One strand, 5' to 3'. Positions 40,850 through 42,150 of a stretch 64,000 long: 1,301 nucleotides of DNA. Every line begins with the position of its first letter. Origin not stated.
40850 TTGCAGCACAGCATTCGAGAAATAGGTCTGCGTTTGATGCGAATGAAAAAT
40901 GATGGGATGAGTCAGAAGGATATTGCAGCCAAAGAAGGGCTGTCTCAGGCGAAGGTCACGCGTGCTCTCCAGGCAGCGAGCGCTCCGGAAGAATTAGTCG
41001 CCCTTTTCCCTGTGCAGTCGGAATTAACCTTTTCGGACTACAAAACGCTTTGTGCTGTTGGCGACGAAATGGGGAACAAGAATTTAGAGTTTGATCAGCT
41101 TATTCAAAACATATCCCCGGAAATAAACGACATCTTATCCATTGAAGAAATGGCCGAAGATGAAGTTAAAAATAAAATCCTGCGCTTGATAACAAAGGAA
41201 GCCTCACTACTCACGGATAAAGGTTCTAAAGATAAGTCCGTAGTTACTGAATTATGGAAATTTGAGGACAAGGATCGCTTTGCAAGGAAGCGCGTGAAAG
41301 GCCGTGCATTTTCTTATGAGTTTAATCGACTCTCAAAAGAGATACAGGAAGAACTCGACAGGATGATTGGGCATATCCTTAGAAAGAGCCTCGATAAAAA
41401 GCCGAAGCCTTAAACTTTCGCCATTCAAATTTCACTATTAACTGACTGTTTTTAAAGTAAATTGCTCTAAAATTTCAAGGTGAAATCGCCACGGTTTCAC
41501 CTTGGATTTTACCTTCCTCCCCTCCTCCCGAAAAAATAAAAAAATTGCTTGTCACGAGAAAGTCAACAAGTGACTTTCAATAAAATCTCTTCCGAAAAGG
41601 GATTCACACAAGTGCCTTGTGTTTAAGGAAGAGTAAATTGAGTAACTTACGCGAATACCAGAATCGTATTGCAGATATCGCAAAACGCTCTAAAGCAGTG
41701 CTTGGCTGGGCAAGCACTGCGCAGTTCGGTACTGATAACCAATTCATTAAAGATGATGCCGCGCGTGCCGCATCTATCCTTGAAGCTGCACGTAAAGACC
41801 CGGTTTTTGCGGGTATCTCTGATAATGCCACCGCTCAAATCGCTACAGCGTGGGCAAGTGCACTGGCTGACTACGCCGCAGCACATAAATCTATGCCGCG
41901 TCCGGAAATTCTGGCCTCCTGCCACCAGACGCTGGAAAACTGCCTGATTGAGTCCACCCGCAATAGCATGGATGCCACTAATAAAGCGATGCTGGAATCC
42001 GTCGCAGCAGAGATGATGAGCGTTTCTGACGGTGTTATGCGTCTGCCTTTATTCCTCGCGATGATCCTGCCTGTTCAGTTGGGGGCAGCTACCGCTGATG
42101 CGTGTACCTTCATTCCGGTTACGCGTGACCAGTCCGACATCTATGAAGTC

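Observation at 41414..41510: parS centromere contains an operator-like core in its central AT-rich region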

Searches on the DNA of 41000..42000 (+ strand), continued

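Call 63: search_rna_families(source=window, start=41000, end=42000, threshold=evalue, max_evalue=1)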
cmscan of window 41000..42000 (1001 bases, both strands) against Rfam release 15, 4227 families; matches with E-value up to 1: 1.
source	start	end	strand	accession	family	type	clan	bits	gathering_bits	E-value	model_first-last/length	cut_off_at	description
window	41776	41872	+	RF01210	snoU13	Gene; snRNA; snoRNA; CD-box;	CL00081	17.4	46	0.54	1-104/104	no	Small nucleolar RNA U13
